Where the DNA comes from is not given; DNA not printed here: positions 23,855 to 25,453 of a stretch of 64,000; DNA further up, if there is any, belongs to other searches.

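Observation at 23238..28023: RNA ligase fused to a tRNA-binding OB domain, within a putative tRNA-repair block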

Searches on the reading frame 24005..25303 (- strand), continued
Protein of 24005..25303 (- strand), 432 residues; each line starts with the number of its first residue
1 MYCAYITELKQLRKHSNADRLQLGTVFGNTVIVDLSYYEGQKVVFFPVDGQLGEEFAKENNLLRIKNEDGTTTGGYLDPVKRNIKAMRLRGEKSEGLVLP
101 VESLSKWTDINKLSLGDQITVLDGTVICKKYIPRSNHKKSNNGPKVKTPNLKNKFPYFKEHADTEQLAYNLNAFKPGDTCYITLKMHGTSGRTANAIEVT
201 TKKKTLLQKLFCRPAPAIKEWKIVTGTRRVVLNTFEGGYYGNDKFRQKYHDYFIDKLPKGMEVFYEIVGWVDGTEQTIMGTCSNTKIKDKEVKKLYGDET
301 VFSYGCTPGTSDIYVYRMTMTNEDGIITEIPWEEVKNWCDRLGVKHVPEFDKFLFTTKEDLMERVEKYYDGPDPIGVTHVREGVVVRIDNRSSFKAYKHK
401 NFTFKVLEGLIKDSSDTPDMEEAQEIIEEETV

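Call 27: find_related_loci(query=A1, collection=viral_contigs, flank=10000)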
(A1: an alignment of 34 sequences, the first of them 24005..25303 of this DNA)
Query A1 (432 aa) in viral_contigs; peptide patterns used: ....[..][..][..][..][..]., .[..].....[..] (x = any residue, [..] = any of these).
326 stretches matched a pattern; 268 encode a relative of the query (tblastn E <= 1e-3); the best 80 are kept; 80 distinct loci.
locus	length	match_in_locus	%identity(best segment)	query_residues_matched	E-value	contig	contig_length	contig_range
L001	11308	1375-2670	100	1-432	0e+0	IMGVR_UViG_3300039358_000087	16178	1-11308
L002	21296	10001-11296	99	1-432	0e+0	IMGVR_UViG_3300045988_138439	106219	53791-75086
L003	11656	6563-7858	99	1-432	0e+0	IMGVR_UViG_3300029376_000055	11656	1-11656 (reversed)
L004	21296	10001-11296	100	1-432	0e+0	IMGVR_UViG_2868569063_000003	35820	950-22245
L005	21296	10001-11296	99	1-432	0e+0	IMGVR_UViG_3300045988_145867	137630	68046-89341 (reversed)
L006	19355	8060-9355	99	1-432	0e+0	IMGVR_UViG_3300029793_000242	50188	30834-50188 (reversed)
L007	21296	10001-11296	99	1-432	0e+0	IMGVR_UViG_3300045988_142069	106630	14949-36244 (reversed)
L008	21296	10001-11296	99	1-432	0e+0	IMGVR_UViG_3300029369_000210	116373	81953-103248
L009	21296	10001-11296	99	1-432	0e+0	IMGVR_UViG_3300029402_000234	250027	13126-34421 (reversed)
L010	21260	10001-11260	95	1-420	0e+0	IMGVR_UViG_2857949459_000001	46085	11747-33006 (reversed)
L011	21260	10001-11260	95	1-420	0e+0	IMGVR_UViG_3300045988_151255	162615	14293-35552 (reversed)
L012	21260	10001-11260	95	1-420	0e+0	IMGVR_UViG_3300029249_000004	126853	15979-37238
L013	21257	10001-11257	87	1-420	0e+0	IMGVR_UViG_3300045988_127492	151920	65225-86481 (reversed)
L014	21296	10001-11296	99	1-432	0e+0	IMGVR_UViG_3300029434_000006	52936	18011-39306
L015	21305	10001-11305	66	2-430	0e+0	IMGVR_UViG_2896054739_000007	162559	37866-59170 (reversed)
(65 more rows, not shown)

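Call 46: search_solved_structures(query=A2, max_evalue=0.01, show_alignments=1)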
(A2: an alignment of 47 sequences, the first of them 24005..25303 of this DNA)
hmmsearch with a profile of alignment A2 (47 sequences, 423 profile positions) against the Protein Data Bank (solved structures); distinct sequences matched with E-value up to 0.01: 10.
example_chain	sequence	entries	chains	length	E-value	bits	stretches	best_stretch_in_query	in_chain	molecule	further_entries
5cot_A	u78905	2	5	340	7e-10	41.2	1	5-194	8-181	Naegleria gruberi RNA ligase | RNA ligase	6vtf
6vt3_A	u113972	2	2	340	8.3e-10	41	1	5-194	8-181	RNA Ligase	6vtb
6vt9_A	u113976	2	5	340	8.4e-10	41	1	5-193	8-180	RNA ligase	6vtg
6vt4_A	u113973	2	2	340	1.3e-09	40.4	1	5-194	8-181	RNA Ligase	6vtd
6vt1_A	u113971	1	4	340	1.5e-09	40.2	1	5-194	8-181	RNA Ligase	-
6vt5_A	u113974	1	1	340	5.7e-09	38.2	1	5-193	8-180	RNA Ligase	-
6vt8_A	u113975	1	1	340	8.8e-09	37.6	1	5-194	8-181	RNA Ligase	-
6vt0_A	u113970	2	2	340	2.2e-08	36.3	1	5-192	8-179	RNA Ligase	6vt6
5cou_A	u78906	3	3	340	2.4e-08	36.2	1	5-192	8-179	Naegleria gruberi RNA ligase | RNA ligase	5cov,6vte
2rhs_B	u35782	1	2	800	0.0084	17.9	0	73-105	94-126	Phenylalanyl-tRNA synthetase beta chain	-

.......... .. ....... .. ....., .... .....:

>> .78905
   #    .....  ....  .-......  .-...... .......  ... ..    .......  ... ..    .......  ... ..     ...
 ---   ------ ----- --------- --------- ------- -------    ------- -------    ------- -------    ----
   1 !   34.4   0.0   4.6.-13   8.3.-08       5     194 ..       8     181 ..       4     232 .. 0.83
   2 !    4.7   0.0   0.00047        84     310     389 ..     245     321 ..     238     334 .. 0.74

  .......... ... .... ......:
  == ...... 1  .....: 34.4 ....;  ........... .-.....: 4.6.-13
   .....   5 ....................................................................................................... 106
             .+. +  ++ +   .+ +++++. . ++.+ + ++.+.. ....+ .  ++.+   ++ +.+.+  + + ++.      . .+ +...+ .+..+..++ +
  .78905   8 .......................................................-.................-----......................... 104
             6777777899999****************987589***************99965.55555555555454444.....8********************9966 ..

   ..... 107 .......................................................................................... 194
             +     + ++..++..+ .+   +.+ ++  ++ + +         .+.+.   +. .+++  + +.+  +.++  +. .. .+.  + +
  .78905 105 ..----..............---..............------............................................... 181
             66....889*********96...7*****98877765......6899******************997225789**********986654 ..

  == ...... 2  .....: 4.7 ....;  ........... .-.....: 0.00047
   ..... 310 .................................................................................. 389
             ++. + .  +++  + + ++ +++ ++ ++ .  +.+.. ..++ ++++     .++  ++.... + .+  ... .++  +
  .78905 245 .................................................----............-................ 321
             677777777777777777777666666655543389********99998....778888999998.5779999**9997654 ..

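Call 48: find_related_loci(query=P0152, collection=viral_contigs, flank=6000)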
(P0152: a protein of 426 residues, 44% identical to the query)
Query P0152 (426 aa) in viral_contigs; peptide patterns used: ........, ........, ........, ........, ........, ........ (x = any residue, [..] = any of these).
12 stretches matched a pattern, but none encodes a relative of the query by tblastn (E <= 1e-3).

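Call 49: find_related_loci(query=P0165, collection=viral_contigs, flank=6000)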
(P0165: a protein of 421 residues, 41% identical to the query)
Query P0165 (421 aa) in viral_contigs; peptide patterns used: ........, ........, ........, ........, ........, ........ (x = any residue, [..] = any of these).
2 stretches matched a pattern; 1 encode a relative of the query (tblastn E <= 1e-3); 1 distinct loci.
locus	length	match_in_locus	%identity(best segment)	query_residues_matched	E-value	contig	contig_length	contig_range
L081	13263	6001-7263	86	1-421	0e+0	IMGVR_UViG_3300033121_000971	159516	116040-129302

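Call 53: find_related_loci(query=A4, collection=viral_contigs, flank=6000)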
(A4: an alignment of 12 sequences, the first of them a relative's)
Query A4 (444 aa) in viral_contigs; peptide patterns used: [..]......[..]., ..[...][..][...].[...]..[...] (x = any residue, [..] = any of these).
425 stretches matched a pattern; 402 encode a relative of the query (tblastn E <= 1e-3); the best 80 are kept; 80 distinct loci.
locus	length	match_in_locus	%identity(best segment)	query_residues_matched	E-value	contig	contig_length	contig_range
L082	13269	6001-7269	51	1-444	9e-140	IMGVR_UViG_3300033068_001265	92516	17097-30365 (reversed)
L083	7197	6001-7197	48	1-422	2e-112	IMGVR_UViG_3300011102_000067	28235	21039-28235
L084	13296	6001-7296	44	1-444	2e-102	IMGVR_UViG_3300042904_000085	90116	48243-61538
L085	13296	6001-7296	44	1-444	2e-102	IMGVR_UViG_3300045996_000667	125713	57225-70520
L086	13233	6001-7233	44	3-444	6e-98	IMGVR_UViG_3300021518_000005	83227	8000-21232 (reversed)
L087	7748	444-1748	43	1-442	2e-95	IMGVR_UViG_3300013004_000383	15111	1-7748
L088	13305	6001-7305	43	1-442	2e-95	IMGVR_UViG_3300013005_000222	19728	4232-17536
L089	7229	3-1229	43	24-444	4e-93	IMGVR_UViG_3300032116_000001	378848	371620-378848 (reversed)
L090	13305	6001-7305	43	1-442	2e-92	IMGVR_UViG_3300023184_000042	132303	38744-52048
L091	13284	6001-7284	42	3-442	1e-91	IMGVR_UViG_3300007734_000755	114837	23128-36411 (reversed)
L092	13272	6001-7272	38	1-443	3e-91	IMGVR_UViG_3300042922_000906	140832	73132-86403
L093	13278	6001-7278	43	1-444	5e-91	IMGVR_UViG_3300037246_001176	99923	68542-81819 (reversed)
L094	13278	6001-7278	43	1-444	5e-91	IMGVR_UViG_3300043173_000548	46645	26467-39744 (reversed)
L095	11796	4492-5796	42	1-442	1e-90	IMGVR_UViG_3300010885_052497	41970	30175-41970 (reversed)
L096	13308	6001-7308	41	1-443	2e-89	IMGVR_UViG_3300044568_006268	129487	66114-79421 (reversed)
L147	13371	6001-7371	37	1-443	7e-76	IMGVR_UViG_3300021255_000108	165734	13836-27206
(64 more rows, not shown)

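Call 65: search_dna_similar(query=window:24005-25303:-, collection=phages, mode=protein, max_rows=40, rows=spread)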
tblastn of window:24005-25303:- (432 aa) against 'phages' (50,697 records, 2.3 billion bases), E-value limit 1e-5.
Records with a match: 365; places in all: 372; records where one place covers at least 80% of the query: 317.
Best place of each record, by identity: <60% 365.
By first word of the organism name: Mycobacterium 296; Microbacterium 27; Gordonia 22; Bacillus 8; Alishewanella 2; Synechococcus 2; Lysinibacillus 1; Nitratidesulfovibrio 1; Desulfovibrio 1; Vibrio 1; and 4 more.
By host as written in the record: Mycobacterium smegmatis mc2 155 208; Mycobacterium smegmatis mc#155 47; Gordonia terrae 3612 20; Mycobacterium smegmatis mc2155 20; Microbacterium foliorum NRRL B-24224 SEA 9; Microbacterium foliorum NRRL B-24224 8; Mycobacterium sp. 7; Microbacterium paraoxydans NWU1 6; and 23 more.
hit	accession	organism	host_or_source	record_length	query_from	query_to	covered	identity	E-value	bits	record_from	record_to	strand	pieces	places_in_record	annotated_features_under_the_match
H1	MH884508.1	Bacillus phage vB_BcoS-136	Bacillus cohnii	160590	2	420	97%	54.4%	6e-140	447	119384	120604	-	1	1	RNA ligase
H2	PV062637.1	Nitratidesulfovibrio phage SRB7757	Nitratidesulfovibrio vulgaris ATCC7757 ...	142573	2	416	96%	34.1%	4e-48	182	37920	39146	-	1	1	record has no annotation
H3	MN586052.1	Mycobacterium phage Kahlid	Mycobacterium smegmatis mc#155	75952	2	396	91%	32.1%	1e-41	163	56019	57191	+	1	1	87: RNA ligase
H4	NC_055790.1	Mycobacterium phage Silverleaf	Mycobacterium smegmatis mc2 155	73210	2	396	91%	31.5%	1e-44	172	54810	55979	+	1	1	84: RNA ligase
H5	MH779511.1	Mycobacterium phage LilDestine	Mycobacterium smegmatis mc2 155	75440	2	368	85%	33.5%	6e-43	167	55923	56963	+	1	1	86: RNA ligase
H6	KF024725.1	Mycobacterium phage Whirlwind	Mycobacterium smegamtis mc2 155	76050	2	404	93%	29.8%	4e-40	159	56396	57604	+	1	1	87: RNA ligase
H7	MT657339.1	Gordonia phage SpeedDemon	Gordonia terrae 3612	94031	2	390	90%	30.5%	8e-38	152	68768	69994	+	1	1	1030: RNA ligase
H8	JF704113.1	Mycobacterium phage UPIE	Mycobacterium smegmatis mc2 155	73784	2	350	81%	33.9%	4e-45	174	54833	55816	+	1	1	85: RNA ligase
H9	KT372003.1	Mycobacterium phage Lumos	Mycobacterium smegmatis mc2 155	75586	2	404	93%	29.3%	9e-39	155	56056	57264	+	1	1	RNA ligase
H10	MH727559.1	Mycobacterium phage Samty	Mycobacterium smegmatis mc2 155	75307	2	404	93%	29.3%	2e-38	154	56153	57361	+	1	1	85: RNA ligase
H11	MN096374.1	Microbacterium phage Roman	Microbacterium foliorum NRRL B-24224 SEA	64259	2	416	96%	28.3%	9e-32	134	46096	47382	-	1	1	79: RNA ligase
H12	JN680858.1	Mycobacterium phage Rumpelstiltskin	Mycobacterium smegmatis mc2 155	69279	2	365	84%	31.8%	5e-41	161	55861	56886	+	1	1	84: RNA ligase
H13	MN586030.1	Mycobacterium phage BobsGarage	Mycobacterium smegmatis mc#155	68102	2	365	84%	31.8%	5e-41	161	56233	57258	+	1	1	87: RNA ligase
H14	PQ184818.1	Mycobacterium phage Douge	Mycobacterium smegmatis mc#155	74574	2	353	81%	32.9%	3e-39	156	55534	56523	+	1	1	89: RNA ligase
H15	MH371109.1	Microbacterium phage Lyell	Microbacterium foliorum NRRL B-24224 SEA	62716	2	408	94%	27.8%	3e-30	129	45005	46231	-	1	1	80: RNA ligase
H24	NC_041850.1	Mycobacterium phage Eureka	Mycobacterium smegmatis mc2 155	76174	2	355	82%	29.4%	2e-31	133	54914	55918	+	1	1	90: RNA ligase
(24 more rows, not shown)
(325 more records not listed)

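Call 66: get_annotated_region(hit=H1, flank=6000)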
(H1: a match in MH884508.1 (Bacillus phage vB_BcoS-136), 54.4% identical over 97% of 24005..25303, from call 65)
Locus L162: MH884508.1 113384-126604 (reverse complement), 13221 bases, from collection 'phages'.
description: Bacillus phage vB_BcoS-136, complete genome.
organism: Bacillus phage vB_BcoS-136 (NCBI taxid 2419619)
taxonomy: Viruses; Duplodnaviria; Heunggongvirae; Uroviricota; Caudoviricetes; Kenyattavirus; Kenyattavirus kv136
host: Bacillus cohnii; source: Lake Elmenteita sediment; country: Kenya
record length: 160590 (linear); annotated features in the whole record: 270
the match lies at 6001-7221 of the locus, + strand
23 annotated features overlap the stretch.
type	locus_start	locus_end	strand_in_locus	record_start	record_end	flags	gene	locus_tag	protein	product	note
CDS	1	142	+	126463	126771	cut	-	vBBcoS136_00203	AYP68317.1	hypothetical protein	putative homolog of thioredoxin [Paenibacillus alvei] and SPBc2 prophage-derived thioredoxin-like protein yosR ...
CDS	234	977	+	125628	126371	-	-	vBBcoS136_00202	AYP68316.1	deoxyuridine 5'-triphosphate nucleotidohydrolase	putative homolog of DUTP diphosphatase Dut [Paenibacillus alvei] and deoxyuridine 5'-triphosphate nucleotidohydrolase ...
CDS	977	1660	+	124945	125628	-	-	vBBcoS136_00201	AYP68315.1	putative NHN endonuclease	putative homolog of HNH homing endonuclease II [Bacillus phage Staley]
CDS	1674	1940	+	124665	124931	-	-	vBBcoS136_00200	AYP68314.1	hypothetical protein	-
CDS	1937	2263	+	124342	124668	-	-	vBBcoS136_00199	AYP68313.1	hypothetical protein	-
CDS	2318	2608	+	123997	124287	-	-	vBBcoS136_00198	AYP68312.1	hypothetical protein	putative homolog of YP_008873397 hypothetical protein [Bacillus phage vB_BanS-Tsamsa]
CDS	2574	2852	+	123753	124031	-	-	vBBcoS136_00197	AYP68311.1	hypothetical protein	-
CDS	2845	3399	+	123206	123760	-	gmk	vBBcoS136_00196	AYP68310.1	guanylate kinase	putative homolog of YP_008873400 hypothetical protein [Bacillus phage vB_BanS-Tsamsa]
CDS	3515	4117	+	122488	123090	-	dnaJ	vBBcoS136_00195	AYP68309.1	chaperone protein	putative homolog of DnaJ domain protein [Peptoniphilus sp. oral taxon 375]; chaperone protein DnaJ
CDS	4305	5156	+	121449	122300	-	apr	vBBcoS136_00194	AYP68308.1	subtilisin DY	putative homolog of YP_008873415 hypothetical protein [Bacillus phage vB_BanS-Tsamsa]; conserved domain ...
CDS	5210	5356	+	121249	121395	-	-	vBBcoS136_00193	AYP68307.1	hypothetical protein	-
CDS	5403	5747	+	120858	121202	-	-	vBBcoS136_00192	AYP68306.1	hypothetical protein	putative homolog of WP_000100139 hypothetical protein [Bacillus thuringiensis], hypothetical protein [Bacillus phage ...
CDS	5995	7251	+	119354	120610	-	-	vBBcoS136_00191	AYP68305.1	RNA ligase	putative homolog of uncharacterized protein CBO05P1_012 [Clostridium botulinum B str. Osaka05], RNA ligase ...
CDS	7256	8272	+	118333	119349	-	-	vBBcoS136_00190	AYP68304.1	polynucleotide kinase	putative homolog of YP_008873417 hypothetical protein [Bacillus phage vB_BanS-Tsamsa]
CDS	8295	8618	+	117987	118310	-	-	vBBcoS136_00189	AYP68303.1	hypothetical protein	-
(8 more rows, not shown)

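Call 67: get_annotated_region(hit=H24, flank=4000)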
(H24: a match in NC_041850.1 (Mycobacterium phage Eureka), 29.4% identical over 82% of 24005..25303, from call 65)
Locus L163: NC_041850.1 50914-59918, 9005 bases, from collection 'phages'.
description: Mycobacterium phage Eureka, complete genome.
organism: Mycobacterium phage Eureka (NCBI taxid 2922993)
taxonomy: Viruses; Duplodnaviria; Heunggongvirae; Uroviricota; Caudoviricetes; Kostyavirus; Kostyavirus eureka
host: Mycobacterium smegmatis mc2 155; source: soil; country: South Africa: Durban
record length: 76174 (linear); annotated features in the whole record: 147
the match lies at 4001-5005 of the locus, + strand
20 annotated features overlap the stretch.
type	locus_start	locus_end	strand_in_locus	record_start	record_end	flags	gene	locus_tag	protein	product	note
CDS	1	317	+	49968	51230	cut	79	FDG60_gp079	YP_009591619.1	DnaB-like replicative helicase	gp79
CDS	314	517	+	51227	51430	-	80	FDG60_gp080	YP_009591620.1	hypothetical protein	gp80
CDS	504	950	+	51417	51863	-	81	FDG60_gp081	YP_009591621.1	HNH domain protein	gp81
CDS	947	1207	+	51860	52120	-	82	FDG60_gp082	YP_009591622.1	transcriptional regulator WhiB-like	gp82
CDS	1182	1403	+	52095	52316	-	83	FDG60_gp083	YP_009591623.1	hypothetical protein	gp83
CDS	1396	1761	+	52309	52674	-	84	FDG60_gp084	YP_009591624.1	hypothetical protein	gp84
CDS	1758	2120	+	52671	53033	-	85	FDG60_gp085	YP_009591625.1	hypothetical protein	gp85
CDS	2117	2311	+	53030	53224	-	86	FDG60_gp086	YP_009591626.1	hypothetical protein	gp86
CDS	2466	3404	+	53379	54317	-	87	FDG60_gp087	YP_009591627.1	polynucleotide kinase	gp87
CDS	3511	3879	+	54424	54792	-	88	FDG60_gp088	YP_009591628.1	hypothetical protein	gp88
CDS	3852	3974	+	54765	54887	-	89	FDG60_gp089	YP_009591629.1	hypothetical protein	gp89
CDS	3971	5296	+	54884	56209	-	90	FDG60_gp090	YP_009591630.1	RNA ligase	gp90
CDS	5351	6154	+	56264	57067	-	91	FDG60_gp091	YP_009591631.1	hypothetical protein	gp91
CDS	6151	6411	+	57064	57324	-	92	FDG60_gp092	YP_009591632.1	WhiB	gp92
CDS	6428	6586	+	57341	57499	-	93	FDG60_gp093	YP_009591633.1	hypothetical protein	gp93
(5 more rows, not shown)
